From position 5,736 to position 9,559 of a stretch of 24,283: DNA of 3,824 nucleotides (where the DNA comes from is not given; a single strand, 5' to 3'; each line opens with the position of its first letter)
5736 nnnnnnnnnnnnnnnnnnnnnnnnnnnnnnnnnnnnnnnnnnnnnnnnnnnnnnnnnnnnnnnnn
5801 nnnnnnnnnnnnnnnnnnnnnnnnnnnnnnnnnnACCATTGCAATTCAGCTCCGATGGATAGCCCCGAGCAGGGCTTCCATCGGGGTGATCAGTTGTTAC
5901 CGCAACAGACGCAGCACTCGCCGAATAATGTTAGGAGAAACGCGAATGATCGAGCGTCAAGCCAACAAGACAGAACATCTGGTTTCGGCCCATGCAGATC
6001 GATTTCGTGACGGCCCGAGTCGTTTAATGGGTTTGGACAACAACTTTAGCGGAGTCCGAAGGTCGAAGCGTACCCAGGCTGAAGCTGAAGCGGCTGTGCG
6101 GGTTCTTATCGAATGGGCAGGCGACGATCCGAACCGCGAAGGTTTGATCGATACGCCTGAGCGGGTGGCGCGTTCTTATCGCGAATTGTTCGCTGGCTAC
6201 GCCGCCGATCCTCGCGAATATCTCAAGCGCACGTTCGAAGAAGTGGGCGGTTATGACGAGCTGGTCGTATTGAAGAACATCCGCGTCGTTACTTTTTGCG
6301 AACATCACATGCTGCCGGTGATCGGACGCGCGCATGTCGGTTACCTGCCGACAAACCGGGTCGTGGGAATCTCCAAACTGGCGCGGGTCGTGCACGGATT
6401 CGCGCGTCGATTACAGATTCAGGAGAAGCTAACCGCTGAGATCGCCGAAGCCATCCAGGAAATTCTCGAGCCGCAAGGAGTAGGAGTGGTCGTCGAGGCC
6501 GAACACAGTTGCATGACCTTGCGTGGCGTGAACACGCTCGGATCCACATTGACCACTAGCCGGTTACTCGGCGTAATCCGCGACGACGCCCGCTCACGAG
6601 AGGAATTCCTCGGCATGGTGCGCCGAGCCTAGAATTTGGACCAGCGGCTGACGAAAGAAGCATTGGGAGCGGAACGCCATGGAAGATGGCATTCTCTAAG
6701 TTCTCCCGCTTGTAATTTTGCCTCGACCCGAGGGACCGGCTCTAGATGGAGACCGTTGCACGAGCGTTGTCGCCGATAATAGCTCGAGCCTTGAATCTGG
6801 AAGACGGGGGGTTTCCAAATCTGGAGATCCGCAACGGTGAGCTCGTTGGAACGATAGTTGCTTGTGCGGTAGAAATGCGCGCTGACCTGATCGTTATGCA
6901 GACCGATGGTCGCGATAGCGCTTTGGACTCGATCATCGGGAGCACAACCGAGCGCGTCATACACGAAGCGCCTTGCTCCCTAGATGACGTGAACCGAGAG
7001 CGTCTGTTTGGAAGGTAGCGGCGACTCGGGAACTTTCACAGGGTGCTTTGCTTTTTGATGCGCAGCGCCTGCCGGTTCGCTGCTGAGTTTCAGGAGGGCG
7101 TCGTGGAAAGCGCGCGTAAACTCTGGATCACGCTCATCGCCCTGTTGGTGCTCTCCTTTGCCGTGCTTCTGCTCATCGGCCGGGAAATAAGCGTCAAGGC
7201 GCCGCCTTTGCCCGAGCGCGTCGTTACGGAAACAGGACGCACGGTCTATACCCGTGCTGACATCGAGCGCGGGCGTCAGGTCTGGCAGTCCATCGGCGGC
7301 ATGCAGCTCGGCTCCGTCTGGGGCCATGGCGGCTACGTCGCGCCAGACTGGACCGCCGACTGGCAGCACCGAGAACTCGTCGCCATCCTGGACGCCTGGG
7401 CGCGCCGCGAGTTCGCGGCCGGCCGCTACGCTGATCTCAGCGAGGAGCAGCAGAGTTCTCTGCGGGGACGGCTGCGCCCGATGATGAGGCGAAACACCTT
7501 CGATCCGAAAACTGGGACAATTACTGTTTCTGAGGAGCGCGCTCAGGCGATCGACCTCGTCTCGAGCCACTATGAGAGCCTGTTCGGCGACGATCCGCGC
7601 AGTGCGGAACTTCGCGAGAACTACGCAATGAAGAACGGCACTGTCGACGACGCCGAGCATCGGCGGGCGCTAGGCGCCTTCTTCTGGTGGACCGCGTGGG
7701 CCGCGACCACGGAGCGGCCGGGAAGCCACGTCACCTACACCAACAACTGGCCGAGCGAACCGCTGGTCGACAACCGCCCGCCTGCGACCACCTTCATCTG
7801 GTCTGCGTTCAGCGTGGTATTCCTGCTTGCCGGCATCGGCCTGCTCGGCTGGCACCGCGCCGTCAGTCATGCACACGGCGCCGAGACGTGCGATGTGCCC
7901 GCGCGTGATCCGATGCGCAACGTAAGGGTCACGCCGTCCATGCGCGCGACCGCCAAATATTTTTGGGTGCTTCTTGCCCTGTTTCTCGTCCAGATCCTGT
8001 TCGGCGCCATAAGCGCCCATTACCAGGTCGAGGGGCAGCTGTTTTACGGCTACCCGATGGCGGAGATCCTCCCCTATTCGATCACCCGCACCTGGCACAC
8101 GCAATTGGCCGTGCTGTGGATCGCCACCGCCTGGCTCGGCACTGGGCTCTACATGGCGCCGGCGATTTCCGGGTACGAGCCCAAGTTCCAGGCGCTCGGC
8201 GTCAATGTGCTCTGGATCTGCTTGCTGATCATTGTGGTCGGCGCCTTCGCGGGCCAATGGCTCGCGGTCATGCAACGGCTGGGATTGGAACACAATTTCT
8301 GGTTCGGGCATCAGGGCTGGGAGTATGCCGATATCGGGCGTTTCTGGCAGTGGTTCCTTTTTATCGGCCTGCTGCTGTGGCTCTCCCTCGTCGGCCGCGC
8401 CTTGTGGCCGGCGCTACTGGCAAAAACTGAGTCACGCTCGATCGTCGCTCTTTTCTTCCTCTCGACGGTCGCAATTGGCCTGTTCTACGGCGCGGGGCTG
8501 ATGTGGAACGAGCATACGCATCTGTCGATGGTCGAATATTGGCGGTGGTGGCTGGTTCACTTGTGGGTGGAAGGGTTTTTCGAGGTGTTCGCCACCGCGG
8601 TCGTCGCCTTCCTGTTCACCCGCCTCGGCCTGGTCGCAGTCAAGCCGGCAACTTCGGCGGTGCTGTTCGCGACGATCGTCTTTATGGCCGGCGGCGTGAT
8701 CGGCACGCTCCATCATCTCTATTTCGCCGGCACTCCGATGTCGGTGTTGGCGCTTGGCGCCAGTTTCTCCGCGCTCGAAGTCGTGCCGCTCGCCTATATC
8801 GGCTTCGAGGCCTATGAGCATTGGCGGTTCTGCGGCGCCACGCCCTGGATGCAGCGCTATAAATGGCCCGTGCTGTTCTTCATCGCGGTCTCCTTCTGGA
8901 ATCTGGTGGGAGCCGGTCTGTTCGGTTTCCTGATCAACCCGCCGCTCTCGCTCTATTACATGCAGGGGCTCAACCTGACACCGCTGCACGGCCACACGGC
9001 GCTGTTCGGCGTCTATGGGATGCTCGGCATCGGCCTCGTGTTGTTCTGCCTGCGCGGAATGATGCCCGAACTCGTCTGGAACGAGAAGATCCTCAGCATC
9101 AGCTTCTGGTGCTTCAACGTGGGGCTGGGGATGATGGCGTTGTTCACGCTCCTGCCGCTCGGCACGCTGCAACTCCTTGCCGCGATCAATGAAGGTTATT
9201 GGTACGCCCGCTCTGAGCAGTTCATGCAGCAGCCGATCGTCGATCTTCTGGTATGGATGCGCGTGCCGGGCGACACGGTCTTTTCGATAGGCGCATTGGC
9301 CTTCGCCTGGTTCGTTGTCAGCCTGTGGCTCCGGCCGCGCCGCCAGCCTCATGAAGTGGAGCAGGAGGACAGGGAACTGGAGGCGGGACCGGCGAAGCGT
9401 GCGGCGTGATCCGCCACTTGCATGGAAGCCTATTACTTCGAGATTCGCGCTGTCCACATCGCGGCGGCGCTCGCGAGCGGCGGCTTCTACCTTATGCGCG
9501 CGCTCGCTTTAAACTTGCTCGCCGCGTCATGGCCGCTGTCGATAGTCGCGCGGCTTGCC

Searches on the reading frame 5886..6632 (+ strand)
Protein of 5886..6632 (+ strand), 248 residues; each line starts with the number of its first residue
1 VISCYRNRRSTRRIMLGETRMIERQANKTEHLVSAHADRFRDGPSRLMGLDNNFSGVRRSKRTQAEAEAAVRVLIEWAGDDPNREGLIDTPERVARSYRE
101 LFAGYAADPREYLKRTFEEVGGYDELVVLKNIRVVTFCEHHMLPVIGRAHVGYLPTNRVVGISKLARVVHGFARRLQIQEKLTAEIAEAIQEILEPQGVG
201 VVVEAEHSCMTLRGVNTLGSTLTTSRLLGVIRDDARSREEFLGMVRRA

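Call 7: search_protein_families(library=pfam, proteins=[window:5886-6632:+], max_evalue=0.01)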
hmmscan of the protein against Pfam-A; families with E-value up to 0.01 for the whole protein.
window:5886-6632:+ (248 aa): 2 families
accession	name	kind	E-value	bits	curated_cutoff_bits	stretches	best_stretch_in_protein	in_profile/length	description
PF01227.27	GTP_cyclohydroI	-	7e-70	234.5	27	1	68-245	2-178/179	GTP cyclohydrolase I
PF14489.11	QueF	-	0.0015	19.2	27.3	1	148-202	5-59/81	QueF-like protein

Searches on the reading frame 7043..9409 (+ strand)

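Call 7: search_protein_families(library=pfam, proteins=[window:7043-9409:+], max_evalue=0.01)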
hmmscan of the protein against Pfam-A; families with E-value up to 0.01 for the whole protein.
window:7043-9409:+ (788 aa): 2 families
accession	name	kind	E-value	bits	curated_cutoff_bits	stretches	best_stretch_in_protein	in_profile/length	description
PF22085.1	NorB_cytochrome_c-like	-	4.1e-72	242.8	29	1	57-237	1-180/181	Nitric oxide reductase subunit B, cytochrome c-like domain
PF00115.25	COX1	-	1e-57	196.4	34.8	1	302-745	2-435/436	Cytochrome C and Quinol oxidase polypeptide I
